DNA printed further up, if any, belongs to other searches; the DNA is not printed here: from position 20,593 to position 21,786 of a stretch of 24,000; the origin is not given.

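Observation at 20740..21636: CbbX AAA+ activase carries a natural Walker-B Glu->Gln and has lost the pore-loop tyrosine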

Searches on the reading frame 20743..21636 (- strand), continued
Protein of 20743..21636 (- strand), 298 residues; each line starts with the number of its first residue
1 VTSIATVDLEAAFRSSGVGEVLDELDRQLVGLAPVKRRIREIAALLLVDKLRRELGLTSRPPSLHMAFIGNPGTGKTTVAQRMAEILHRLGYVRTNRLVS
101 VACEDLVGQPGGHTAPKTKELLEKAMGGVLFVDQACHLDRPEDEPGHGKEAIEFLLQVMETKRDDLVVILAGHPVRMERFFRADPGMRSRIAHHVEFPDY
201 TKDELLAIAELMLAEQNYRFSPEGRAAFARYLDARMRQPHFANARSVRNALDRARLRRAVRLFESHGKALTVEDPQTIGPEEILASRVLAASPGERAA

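Call 15: find_encoding_contigs(protein=P0004, flank=10000, max_places=2)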
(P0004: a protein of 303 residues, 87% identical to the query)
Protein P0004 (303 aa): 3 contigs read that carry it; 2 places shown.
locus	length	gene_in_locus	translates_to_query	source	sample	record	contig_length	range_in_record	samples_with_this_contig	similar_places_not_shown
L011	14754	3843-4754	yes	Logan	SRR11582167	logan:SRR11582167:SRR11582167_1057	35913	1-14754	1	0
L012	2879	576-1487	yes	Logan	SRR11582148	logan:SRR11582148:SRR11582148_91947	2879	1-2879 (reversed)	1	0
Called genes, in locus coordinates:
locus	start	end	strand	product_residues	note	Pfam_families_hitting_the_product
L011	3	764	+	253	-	?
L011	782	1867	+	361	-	PF01116:F_bP_aldolase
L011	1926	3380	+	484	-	PF02788:RuBisCO_large_N, PF00016:RuBisCO_large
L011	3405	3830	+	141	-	PF00101:RuBisCO_small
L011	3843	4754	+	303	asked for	PF13401:AAA_22 (weak), PF00004:AAA, PF07728:AAA_5 (weak), PF17866:AAA_lid_6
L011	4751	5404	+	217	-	PF00834:Ribul_P_3_epim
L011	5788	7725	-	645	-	PF00916:Sulfate_transp, PF16983:MFS_MOT1 (weak)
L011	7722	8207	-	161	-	-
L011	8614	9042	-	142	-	PF00936:BMC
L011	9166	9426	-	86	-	PF03319:EutN_CcmL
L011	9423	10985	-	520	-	PF20687:CsoSCA_N, PF20686:CsoSCA_cat, PF08936:CsoSCA_C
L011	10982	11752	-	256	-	PF12288:CsoS2_M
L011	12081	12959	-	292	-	PF12288:CsoS2_M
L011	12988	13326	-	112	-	PF00101:RuBisCO_small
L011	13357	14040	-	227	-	PF00016:RuBisCO_large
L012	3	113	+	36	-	?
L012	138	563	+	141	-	PF00101:RuBisCO_small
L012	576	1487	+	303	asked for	PF13401:AAA_22 (weak), PF00004:AAA, PF07728:AAA_5 (weak), PF17866:AAA_lid_6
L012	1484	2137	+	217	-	PF00834:Ribul_P_3_epim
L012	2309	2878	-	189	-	?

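Call 19: list_cluster_members(proteins=[P0001, P0002])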
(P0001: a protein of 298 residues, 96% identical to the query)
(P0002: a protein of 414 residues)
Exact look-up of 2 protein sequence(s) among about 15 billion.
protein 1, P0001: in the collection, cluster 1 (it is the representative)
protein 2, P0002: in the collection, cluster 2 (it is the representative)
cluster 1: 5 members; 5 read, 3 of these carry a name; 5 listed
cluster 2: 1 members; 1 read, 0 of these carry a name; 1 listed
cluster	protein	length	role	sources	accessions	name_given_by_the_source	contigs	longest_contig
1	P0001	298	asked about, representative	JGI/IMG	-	probable Rubsico expression protein CbbX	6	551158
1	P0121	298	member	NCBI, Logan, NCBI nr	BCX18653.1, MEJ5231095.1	MAG: CbbX protein [Geminicoccaceae bacterium]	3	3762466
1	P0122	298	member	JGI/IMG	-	probable Rubsico expression protein CbbX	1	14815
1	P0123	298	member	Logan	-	-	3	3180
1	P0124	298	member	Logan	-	-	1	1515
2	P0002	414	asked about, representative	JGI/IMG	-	-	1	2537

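Call 22: find_encoding_contigs(protein=P0124, flank=10000, max_places=3)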
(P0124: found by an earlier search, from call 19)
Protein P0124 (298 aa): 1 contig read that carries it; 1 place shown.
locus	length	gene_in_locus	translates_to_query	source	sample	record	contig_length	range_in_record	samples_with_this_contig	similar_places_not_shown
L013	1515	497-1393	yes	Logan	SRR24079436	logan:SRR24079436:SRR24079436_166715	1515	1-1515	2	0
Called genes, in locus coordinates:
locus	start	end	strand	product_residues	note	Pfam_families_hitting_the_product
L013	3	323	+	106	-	?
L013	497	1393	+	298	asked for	PF00004:AAA, PF13401:AAA_22 (faint), PF17866:AAA_lid_6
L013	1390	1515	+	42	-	?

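Call 23: find_encoding_contigs(protein=P0123, flank=10000, max_places=3)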
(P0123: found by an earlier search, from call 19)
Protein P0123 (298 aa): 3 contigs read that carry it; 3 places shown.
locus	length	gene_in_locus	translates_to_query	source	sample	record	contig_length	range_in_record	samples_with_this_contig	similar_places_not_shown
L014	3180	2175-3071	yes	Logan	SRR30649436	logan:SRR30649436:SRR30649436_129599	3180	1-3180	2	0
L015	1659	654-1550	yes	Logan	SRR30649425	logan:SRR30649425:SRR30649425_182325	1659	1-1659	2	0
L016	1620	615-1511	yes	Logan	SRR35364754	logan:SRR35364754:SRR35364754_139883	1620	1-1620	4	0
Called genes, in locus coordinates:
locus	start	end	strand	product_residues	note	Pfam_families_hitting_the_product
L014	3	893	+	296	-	?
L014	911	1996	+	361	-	PF01116:F_bP_aldolase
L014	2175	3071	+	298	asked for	PF00004:AAA, PF13401:AAA_22 (weak), PF17866:AAA_lid_6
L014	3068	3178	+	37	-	?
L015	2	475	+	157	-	?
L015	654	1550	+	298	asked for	PF00004:AAA, PF13401:AAA_22 (weak), PF17866:AAA_lid_6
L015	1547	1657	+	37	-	?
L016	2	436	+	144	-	?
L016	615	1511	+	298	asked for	PF00004:AAA, PF13401:AAA_22 (weak), PF17866:AAA_lid_6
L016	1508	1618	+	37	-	?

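Call 24: search_solved_structures(query=window:20743-21636:-, show_alignments=2, max_evalue=1e-20)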
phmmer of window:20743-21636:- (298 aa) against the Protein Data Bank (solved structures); distinct sequences matched with E-value up to 1e-20: 3.
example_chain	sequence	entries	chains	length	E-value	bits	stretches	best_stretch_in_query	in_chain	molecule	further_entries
3syk_A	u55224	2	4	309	4.3e-111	374.4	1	3-291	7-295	Protein CbbX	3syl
3zuh_A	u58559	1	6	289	1.1e-110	373.1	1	6-289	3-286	PROTEIN CBBX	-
9lur_A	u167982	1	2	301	2.9e-40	142.1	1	18-238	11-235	ESX-1 secretion system protein EccA1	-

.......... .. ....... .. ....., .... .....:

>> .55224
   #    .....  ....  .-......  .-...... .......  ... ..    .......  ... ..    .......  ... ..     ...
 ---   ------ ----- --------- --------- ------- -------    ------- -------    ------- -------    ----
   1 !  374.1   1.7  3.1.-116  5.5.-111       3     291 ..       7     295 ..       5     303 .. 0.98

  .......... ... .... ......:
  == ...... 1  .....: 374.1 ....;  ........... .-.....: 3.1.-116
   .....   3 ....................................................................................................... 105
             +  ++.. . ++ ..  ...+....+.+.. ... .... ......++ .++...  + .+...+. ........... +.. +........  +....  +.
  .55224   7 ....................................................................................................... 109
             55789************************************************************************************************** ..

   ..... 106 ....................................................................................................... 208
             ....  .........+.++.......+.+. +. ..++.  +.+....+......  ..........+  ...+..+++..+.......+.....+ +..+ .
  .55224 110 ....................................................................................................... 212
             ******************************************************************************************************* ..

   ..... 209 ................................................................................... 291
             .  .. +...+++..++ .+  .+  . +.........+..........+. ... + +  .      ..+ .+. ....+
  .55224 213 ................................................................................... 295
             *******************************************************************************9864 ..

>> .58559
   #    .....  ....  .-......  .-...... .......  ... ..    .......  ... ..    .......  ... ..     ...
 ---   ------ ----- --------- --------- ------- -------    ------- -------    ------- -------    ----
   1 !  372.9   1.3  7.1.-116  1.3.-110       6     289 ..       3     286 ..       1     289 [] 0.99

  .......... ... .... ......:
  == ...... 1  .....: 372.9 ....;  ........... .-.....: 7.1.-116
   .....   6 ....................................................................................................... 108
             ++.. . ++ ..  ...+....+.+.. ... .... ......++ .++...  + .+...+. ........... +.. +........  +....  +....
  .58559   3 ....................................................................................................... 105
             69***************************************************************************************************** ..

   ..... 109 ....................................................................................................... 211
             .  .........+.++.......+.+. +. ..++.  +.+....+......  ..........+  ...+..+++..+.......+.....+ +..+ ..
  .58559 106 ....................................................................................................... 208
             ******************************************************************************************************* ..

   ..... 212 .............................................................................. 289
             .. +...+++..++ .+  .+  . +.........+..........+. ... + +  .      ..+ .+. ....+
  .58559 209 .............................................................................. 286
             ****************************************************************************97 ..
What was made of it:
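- Closest known: Rhodobacter sphaeroides CbbX. Same: Same family and fold, matching at E 4e-111 over residues 3-291 (call 24).
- Checked: It matches R. sphaeroides CbbX structures 3SYL/3ZUH at E 4e-111 (call 24).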

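Call 31: find_related_loci(query=window:20743-21636:-, collection=genome_contigs, flank=10000)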
Query window:20743-21636:- (298 aa) in genome_contigs; peptide patterns used: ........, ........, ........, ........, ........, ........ (x = any residue, [..] = any of these).
231 stretches matched a pattern; 23 encode a relative of the query (tblastn E <= 1e-3); 23 distinct loci.
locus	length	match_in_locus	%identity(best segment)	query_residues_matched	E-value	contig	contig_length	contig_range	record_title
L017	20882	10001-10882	82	5-298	8e-160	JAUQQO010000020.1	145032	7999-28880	MAG: Pseudomonadota bacterium isolate SRBZ.bins.76.201705 NODE_175_length_145032_cov_4.42355, whole genome shotgun seque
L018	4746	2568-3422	84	5-289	8e-161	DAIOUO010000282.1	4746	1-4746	MAG TPA_asm: Geminicoccaceae bacterium isolate CTOTU10729 NODE_2213_length_4746_cov_9.158175, whole genome shotgun seque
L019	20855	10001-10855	84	5-289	2e-157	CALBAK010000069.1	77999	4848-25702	MAG: uncultured Alphaproteobacteria bacterium isolate R1_Bin_METABAT__196_1 genome assembly, contig: c_000002655476, who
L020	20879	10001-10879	69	3-293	9e-131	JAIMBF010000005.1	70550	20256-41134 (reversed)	MAG: Terriglobia bacterium isolate HOT.MB2.42 NODE_372_length_70550_cov_666.804152, whole genome shotgun sequence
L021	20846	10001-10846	69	15-292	1e-118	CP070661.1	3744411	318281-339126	MAG: Burkholderiales bacterium isolate bin78 chromosome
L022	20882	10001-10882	63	5-298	3e-115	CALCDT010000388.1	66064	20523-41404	MAG TPA_asm: uncultured Alphaproteobacteria bacterium isolate SRR4028131_bin.67_CONCOCT_v1.1_MAG genome assembly, contig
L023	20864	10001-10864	66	1-290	6e-104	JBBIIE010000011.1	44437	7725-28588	MAG: Geminicoccaceae bacterium isolate BQF270218_bin_130 NODE_521_length_44437_cov_2.71912, whole genome shotgun sequenc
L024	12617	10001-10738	44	20-265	2e-58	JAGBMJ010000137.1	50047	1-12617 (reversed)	MAG: Lachnospiraceae bacterium isolate RGIG9247 Water_deer_Rumen-5__c429830, whole genome shotgun sequence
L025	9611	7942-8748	37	17-291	3e-55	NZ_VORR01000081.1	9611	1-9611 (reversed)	Polaribacter sp. IC066 NODE_81_length_9611_cov_124.4, whole genome shotgun sequence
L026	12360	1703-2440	41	18-262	1e-54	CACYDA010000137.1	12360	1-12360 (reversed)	MAG: uncultured Lachnospiraceae bacterium isolate RUG11835 genome assembly, contig: RUG11835_asm_137, whole genome shotg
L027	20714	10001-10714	42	29-264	2e-52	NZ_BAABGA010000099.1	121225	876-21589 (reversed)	Novipirellula rosea strain JCM 17759 sequence099, whole genome shotgun sequence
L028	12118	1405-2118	42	29-264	2e-52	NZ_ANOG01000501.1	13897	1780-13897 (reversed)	Rhodopirellula maiorica SM1 cSM10504, whole genome shotgun sequence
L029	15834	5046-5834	37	20-283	6e-53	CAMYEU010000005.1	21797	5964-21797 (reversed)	MAG TPA_asm: uncultured Gemella sp. isolate SRR17635695_bin.2_metaWRAP_v1.3_MAG genome assembly, contig: ERZ14212682.25,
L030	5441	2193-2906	42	29-264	2e-52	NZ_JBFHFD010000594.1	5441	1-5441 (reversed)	MAG: Novipirellula sp. isolate Mix_sand07.2021.05.G.116 k141_1761754_length_5441_cov_28.8011, whole genome shotgun seque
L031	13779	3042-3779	38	20-264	5e-52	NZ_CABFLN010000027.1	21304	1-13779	Gemella haemolysans isolate Gemella_haemolysans_BgEED14, whole genome shotgun sequence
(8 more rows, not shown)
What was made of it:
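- Tried and rejected: Scan of GTDB genomes (call 31).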

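Call 32: search_protein_representatives(protein=window:20743-21636:-)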
Query: 298 residues. Proteins with E-value up to 0.001 (for the whole library): 22078; up to 1e-10: 16477; up to 1e-30: 9392. The best 150 are listed.
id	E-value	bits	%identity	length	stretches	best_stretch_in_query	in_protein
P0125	5.1e-288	968.0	33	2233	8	4-265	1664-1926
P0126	4.7e-247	833.6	38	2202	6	19-261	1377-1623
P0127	3.2e-214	725.9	41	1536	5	17-264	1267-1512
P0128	3.8e-194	660.0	37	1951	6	16-270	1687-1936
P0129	2.9e-191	650.6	39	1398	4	20-263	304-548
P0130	9.7e-190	645.6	37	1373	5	18-264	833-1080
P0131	3.1e-189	643.9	35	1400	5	12-266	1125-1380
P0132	6.2e-186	633.1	36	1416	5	17-282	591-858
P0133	5.0e-183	623.6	38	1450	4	21-262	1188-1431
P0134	8.9e-183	622.8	37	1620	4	22-265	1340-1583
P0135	1.4e-180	615.6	35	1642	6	18-264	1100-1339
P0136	2.7e-180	614.6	34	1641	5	23-252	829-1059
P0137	3.9e-174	594.4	39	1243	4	16-258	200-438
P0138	4.2e-174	594.3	35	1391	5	15-262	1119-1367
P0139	8.1e-174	593.4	34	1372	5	20-283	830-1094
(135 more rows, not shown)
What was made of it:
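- Tried and rejected: search_protein_representatives (call 32).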
